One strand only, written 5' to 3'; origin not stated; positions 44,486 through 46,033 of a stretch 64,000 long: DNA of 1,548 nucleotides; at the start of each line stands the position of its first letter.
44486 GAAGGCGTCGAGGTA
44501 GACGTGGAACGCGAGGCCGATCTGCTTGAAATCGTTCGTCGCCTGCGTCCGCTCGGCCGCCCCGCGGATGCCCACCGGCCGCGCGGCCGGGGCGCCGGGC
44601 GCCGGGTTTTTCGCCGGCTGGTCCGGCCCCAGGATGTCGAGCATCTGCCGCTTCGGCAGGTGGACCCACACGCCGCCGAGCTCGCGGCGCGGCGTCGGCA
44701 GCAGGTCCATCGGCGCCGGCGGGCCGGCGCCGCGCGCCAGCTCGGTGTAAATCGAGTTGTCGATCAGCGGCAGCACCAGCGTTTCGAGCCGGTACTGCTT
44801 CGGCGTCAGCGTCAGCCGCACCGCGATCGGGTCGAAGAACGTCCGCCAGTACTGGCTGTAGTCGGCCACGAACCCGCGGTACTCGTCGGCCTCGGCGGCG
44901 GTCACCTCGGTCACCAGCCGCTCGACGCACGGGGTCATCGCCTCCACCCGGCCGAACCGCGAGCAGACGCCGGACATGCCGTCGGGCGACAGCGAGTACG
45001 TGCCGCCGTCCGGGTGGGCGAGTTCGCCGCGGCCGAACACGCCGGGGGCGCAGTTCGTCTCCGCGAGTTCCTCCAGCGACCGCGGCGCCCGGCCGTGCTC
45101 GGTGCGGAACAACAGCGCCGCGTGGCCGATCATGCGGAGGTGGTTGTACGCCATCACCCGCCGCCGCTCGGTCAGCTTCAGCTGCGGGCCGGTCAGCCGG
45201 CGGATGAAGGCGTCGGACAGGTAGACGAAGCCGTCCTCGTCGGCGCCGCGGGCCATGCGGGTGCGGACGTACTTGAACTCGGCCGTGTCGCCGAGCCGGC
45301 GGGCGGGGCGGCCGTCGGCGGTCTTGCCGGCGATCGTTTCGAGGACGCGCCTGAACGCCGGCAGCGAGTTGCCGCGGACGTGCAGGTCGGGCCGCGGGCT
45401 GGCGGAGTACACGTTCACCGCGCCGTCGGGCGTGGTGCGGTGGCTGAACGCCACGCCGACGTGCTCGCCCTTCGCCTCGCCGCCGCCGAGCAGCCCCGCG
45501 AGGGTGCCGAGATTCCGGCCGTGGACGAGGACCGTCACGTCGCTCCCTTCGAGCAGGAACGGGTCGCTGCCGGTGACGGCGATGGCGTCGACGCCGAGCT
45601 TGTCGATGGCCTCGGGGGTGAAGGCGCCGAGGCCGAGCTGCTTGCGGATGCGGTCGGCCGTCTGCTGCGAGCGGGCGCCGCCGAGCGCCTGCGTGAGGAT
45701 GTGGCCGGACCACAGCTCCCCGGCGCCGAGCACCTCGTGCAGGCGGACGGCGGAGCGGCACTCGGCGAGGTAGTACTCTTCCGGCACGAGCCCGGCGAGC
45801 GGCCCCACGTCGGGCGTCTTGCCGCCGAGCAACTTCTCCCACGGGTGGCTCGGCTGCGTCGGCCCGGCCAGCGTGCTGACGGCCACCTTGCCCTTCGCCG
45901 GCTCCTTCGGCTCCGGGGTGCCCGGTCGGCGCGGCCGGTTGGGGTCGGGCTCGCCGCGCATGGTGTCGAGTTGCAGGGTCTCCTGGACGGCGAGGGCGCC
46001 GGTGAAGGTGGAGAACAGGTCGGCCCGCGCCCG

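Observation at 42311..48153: ECF sigma-TM-WD40 fusion directly upstream of a giant membrane protein with duplicated DUF1559-like modules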

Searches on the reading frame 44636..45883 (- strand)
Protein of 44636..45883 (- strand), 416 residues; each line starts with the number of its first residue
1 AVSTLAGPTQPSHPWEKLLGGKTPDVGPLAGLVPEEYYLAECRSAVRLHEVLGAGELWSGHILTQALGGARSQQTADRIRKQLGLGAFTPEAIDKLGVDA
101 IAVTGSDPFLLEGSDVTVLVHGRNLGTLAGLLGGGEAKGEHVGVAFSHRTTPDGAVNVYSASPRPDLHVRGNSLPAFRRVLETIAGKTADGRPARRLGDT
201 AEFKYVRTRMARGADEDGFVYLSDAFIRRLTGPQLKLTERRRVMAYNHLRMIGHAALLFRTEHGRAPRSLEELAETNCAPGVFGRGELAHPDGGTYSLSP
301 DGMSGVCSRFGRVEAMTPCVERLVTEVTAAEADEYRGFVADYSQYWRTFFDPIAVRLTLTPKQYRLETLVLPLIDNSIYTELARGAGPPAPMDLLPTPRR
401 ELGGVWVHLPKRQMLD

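Call 17: find_related_loci(query=A2, collection=genome_contigs, flank=10000)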
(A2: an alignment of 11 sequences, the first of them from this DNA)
Query A2 (416 aa) in genome_contigs; peptide patterns used: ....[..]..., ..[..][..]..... (x = any residue, [..] = any of these).
211 stretches matched a pattern; 181 encode a relative of the query (tblastn E <= 1e-3); the best 80 are kept; 80 distinct loci.
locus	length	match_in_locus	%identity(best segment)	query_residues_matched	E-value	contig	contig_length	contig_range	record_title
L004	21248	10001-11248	96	1-416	0e+0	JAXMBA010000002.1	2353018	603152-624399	MAG: Gemmataceae bacterium isolate STL-PLA24 C1.164.fa-2, whole genome shotgun sequence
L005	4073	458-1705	88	1-416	0e+0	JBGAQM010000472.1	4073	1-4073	MAG: Urbifossiella sp. isolate MAG_AAO_H10.24 AAOH10-24_opera_contig_44040, whole genome shotgun sequence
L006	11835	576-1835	78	1-416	0e+0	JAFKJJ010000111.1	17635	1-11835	MAG: Planctomycetota bacterium isolate SCN18_26_2_15_R2_P_68_10 SCN18_26_2_15_R2_P_scaffold_1786, whole genome shotgun s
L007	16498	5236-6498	71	1-416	0e+0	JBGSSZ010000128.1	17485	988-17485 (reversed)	MAG: Limnoglobus sp. isolate JTS-AC394 k141_849191, whole genome shotgun sequence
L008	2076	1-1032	88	75-416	0e+0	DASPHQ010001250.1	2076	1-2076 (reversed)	MAG TPA_asm: Urbifossiella sp. isolate SMAG_U11960 k141_1177554, whole genome shotgun sequence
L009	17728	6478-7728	62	1-412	0e+0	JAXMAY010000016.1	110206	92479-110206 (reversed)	MAG: Gemmataceae bacterium isolate STL-PLA22 C4.68.fa-16, whole genome shotgun sequence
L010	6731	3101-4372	63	1-416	0e+0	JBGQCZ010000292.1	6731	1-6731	MAG: Gemmataceae bacterium isolate OBJ2_061818_110_28 k141_2935650_length_6731_cov_9.0000, whole genome shotgun sequence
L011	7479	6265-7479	62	2-403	2e-171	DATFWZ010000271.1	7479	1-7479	MAG TPA_asm: Gemmataceae bacterium isolate SMAG_U9504 k141_16536721, whole genome shotgun sequence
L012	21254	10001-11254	62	2-411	4e-168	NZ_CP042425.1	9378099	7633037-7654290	Limnoglobus roseus strain PX52 chromosome, complete genome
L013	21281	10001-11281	53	1-416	2e-149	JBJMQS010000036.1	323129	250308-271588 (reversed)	MAG: Gemmataceae bacterium isolate H3_16_all_fractions_metab_130_58_0 k255_5225311, whole genome shotgun sequence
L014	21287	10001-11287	54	2-415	3e-147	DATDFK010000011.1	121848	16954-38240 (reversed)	MAG TPA_asm: Pyrinomonadaceae bacterium isolate SMAG_U224 k141_1141304, whole genome shotgun sequence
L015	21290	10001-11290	53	1-415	3e-145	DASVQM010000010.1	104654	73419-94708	MAG TPA_asm: Pyrinomonadaceae bacterium isolate SMAG_U3208 k141_664470, whole genome shotgun sequence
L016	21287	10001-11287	54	2-415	9e-145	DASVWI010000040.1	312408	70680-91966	MAG TPA_asm: Pyrinomonadaceae bacterium isolate SMAG_U3366 k141_310625, whole genome shotgun sequence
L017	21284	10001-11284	52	2-415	1e-144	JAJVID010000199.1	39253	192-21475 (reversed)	MAG: Acidobacteria bacterium isolate Bin_42R c_000000002760, whole genome shotgun sequence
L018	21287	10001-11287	53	2-415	6e-144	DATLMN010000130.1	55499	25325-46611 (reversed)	MAG TPA_asm: Pyrinomonadaceae bacterium isolate SMAG_U13775 k141_2613021, whole genome shotgun sequence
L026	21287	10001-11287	52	2-415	4e-138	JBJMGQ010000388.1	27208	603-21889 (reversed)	MAG: Pyrinomonadaceae bacterium isolate H3_16_all_fractions_metab_conc_38_65_0 k255_6302308, whole genome shotgun sequen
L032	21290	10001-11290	52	1-415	4e-137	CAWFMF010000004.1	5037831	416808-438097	MAG: uncultured Acidobacteriota bacterium isolate MFD04212.bin.1.294 genome assembly, contig: contig_41, whole genome sh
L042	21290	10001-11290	52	1-415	3e-134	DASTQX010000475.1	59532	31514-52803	MAG TPA_asm: Pyrinomonadaceae bacterium isolate SMAG_U2236 k141_349513, whole genome shotgun sequence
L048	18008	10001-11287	51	2-415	4e-133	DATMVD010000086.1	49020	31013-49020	MAG TPA_asm: Pyrinomonadaceae bacterium isolate SMAG_U13059 k141_355403, whole genome shotgun sequence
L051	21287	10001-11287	50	2-415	6e-132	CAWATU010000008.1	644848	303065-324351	MAG: uncultured Acidobacteriota bacterium isolate MFD04212.bin.1.138 genome assembly, contig: contig_6281, whole genome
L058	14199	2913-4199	50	2-415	3e-130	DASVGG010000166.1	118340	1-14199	MAG TPA_asm: Pyrinomonadaceae bacterium isolate SMAG_U2109 k141_706883, whole genome shotgun sequence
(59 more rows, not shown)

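Call 41: search_protein_families(library=pfam, proteins=[L032:7334-9223:+, L048:12324-13943:+, L048:4420-6033:+, L026:5656-6135:+, L051:6835-7461:+, L042:2923-5139:+, L042:14221-15750:+, L058:7442-8488:-, L058:8494-10263:-, L015:12425-13969:+], max_evalue=0.001)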
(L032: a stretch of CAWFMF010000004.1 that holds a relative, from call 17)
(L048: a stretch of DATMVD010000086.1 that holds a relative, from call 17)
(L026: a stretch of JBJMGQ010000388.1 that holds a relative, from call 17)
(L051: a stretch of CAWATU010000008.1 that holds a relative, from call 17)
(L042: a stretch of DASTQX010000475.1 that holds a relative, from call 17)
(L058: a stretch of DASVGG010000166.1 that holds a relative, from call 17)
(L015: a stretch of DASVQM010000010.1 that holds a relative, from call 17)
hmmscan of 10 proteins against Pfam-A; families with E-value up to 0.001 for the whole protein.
L032:7334-9223:+ (629 aa): 1 family
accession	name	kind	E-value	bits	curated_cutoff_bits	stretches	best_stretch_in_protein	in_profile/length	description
PF20094.4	GWxTD_dom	-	1.2e-16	61.4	26.9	1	139-224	33-114/172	GWxTD domain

L048:12324-13943:+ (539 aa): 0 families

L048:4420-6033:+ (537 aa): 1 family
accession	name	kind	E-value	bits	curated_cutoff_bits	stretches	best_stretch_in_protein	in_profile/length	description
PF00902.23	TatC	-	1.3e-65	221.5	25.1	1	208-515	1-208/208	Sec-independent protein translocase protein (TatC)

L026:5656-6135:+ (159 aa): 1 family
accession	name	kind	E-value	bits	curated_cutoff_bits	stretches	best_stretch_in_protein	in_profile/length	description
PF02416.21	TatA_B_E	-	1.8e-17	62.7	21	1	23-66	1-44/53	mttA/Hcf106 family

L051:6835-7461:+ (208 aa): 0 families

L042:2923-5139:+ (738 aa): 0 families

L042:14221-15750:+ (509 aa): 0 families

L058:7442-8488:- (348 aa): 1 family
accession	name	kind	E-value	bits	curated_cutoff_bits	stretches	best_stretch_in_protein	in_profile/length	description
PF04493.20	Endonuclease_5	-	5.9e-75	251.7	23.4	1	123-315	2-197/198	Endonuclease V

L058:8494-10263:- (589 aa): 13 families
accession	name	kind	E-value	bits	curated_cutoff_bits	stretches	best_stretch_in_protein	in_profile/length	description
PF00890.30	FAD_binding_2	-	5.5e-100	335.9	20.4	1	62-434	1-414/414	FAD binding domain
PF02910.25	Succ_DH_flav_C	-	2e-20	73.5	20.8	1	525-568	58-101/130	Fumarate reductase flavoprotein C-term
PF07992.20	Pyr_redox_2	-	3.7e-09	36.9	26.1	1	62-106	2-42/291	Pyridine nucleotide-disulphide oxidoreductase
PF01266.30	DAO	-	4.4e-08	33.5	27.9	1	62-249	1-205/353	FAD dependent oxidoreductase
PF03486.20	HI0933_like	-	8.5e-07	29.1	50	0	62-95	2-35/244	HI0933-like protein Rossmann domain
PF01494.25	FAD_binding_3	-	3.4e-05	23.7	22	1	60-97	1-38/349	FAD binding domain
PF13450.12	NAD_binding_8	-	5.7e-05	23.7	21.9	1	65-92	1-28/68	NAD(P)-binding Rossmann-like domain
PF01262.27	AlaDh_PNT_C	-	9.1e-05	22.4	23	1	51-119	19-87/214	Alanine dehydrogenase/PNT, C-terminal domain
PF13738.12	Pyr_redox_3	-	0.00018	21.3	30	1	53-101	157-206/305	Pyridine nucleotide-disulphide oxidoreductase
PF01134.28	GIDA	-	0.00021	20.9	22.1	1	62-92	1-31/391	Glucose inhibited division protein A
PF00070.33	Pyr_redox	-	0.00047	21.1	22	0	64-90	3-29/82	Pyridine nucleotide-disulphide oxidoreductase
PF12831.13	FAD_oxidored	-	0.00048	20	27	0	62-92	1-31/416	FAD dependent oxidoreductase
PF01946.23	Thi4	-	0.00083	19.1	26.2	0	53-90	10-48/235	Thi4 family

L015:12425-13969:+ (514 aa): 2 families
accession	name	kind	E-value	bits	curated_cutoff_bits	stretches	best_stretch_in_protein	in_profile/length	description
PF00425.24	Chorismate_bind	-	2.9e-89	299.5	27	1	245-504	2-257/257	chorismate binding enzyme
PF04715.19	Anth_synt_I_N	-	2.4e-11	44.5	23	1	43-179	7-137/140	Anthranilate synthase component I, N terminal region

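Call 47: search_protein_families(library=pfam, proteins=[L007:170-979:+, L007:1407-2132:+, L007:2179-2844:+, L007:3164-3868:+, L009:219-2105:+, L009:2133-5540:-, L010:80-619:-, L010:784-2397:-], max_evalue=0.001)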
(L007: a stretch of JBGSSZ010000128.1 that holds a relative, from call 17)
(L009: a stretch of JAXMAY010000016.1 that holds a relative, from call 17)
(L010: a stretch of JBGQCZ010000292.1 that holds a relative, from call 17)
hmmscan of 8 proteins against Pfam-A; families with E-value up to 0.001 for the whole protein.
L007:170-979:+ (269 aa): 1 family
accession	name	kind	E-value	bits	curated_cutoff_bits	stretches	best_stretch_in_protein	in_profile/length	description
PF04862.18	DUF642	-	7.6e-08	32.7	27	1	44-220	2-156/157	Protein of unknown function (DUF642)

L007:1407-2132:+ (241 aa): 3 families
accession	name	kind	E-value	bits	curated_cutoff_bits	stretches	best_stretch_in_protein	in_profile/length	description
PF04862.18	DUF642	-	2e-09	37.8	27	1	39-203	2-156/157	Protein of unknown function (DUF642)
PF22825.2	HpiC1-like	-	3.8e-07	30.8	27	1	39-178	4-143/174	HpiC1 cyclase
PF02018.23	CBM_4_9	-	1.6e-05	25.8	25.9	1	39-185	3-127/136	Carbohydrate binding domain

L007:2179-2844:+ (221 aa): 3 families
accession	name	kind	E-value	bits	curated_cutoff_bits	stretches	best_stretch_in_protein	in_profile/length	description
PF04862.18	DUF642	-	1e-11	45.3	27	1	24-178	3-144/157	Protein of unknown function (DUF642)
PF22825.2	HpiC1-like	-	1.3e-09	38.8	27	1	21-167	2-147/174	HpiC1 cyclase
PF02018.23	CBM_4_9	-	1.2e-05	26.1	25.9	1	24-170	4-127/136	Carbohydrate binding domain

L007:3164-3868:+ (234 aa): 1 family
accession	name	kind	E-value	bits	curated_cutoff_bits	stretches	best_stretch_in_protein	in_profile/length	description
PF13229.12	Beta_helix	-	2.5e-08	34.1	25.9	1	39-205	4-148/158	Right handed beta helix region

L009:219-2105:+ (628 aa): 4 families
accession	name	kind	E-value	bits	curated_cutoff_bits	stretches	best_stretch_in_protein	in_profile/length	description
PF08757.17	CotH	-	1.6e-55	189.3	23.8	1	119-451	1-321/322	CotH kinase protein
PF00036.39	EF-hand_1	-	4.8e-08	32.4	25.4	0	486-510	5-29/29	EF hand domain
PF13405.12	EF-hand_6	-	5.7e-06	26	25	0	489-509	8-28/30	EF-hand domain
PF13499.12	EF-hand_7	-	1.5e-05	25.7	30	0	489-577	10-64/67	EF-hand domain pair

L009:2133-5540:- (1135 aa): 41 families (the best 25 are shown)
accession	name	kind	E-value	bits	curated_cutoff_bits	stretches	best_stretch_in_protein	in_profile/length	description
PF25174.1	Beta-prop_THOC3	-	5.6e-44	150.6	305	2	219-394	43-205/272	THOC3 beta-propeller domain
PF00400.38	WD40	-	5.2e-35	118.8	27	3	653-689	2-38/39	WD domain, G-beta repeat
PF25173.1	Beta-prop_WDR3_1st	-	7.5e-35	120.7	154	4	302-391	13-102/184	WDR3 first beta-propeller domain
PF23414.1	Beta-prop_EML_2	-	4.7e-32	111.9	90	2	365-540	3-171/266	Echinoderm microtubule-associated protein second beta-propeller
PF24814.1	WD40_Prp19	-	4e-29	102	320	2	219-428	46-247/281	Prp19 WD40 domain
PF24817.1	WD40_WDHD1_1st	-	3.8e-27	95.7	109.9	2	222-407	5-175/291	WDHD1 first WD40 domain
PF24807.1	WD40_CDC20-Fz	-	6e-27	95.1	200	2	377-546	24-188/292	CDC20/Fizzy WD40 domain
PF25172.1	Beta-prop_WDR3_2nd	-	1.2e-24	87.5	140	3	306-390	28-110/293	WDR3 second beta-propeller domain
PF25168.1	Beta-prop_WDR36-Utp21_2nd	-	5.9e-23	82.1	84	3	595-694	172-272/335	WDR36/Utp21 second beta-propeller domain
PF25175.1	Beta-prop_WDR5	-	4.3e-20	72.6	250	1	219-393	49-212/296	WDR5 beta-propeller domain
PF00656.27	Peptidase_C14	-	1.8e-19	70.8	21.4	1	893-1117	4-225/233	Caspase domain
PF12894.13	ANAPC4_WD40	-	2.1e-17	63.5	22.9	1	319-368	39-88/91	Anaphase-promoting complex subunit 4 WD40 domain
PF24782.2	WD40_MABP1-WDR62_2nd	-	7.7e-16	58.4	290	1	316-390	86-163/341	MABP1/WDR62 second WD40 domain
PF24805.1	EIF3I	-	1.7e-15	57.4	200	1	490-692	8-218/324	EIF3I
PF25391.1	WD40_Gbeta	-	1.1e-14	54.6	150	2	626-692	147-214/340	G protein beta WD-40 repeat protein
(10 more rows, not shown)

L010:80-619:- (179 aa): 1 family
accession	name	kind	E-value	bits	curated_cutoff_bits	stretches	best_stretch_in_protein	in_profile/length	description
PF00571.33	CBS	-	4.9e-25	88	24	2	99-154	1-56/57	CBS domain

L010:784-2397:- (537 aa): 1 family
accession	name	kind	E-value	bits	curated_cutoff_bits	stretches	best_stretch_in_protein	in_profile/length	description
PF13620.12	CarboxypepD_reg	-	0.00074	20.3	32.3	0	91-128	43-81/82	Carboxypeptidase regulatory-like domain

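Call 92: search_protein_representatives(alignment_id=A2)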
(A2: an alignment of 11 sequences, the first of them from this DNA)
Query: 11 sequences, 426 profile positions. Proteins with E-value up to 0.001 (for the whole library): 2510; up to 1e-10: 2123; up to 1e-30: 1324. The best 150 are listed.
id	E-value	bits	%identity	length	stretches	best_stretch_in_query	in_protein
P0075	5.3e-221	750.3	-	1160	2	2-425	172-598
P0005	1.2e-209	712.9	-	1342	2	2-426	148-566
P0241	1.6e-206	702.6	-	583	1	2-426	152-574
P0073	6.4e-206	700.6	-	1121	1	2-426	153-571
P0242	5.9e-205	697.4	-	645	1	2-425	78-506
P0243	4.5e-202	687.9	-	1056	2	3-424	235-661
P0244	8.5e-202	687.0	-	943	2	1-425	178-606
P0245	5.5e-201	684.4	-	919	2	2-425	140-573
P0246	6.6e-201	684.1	-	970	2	2-425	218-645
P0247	9.7e-195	663.8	-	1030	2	2-425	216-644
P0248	1.7e-194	663.0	-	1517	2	1-425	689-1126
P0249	4.5e-194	661.6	-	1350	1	2-426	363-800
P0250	4.9e-192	654.9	-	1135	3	2-293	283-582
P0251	1.1e-191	653.7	-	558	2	3-426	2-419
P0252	9.0e-189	644.1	-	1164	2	2-424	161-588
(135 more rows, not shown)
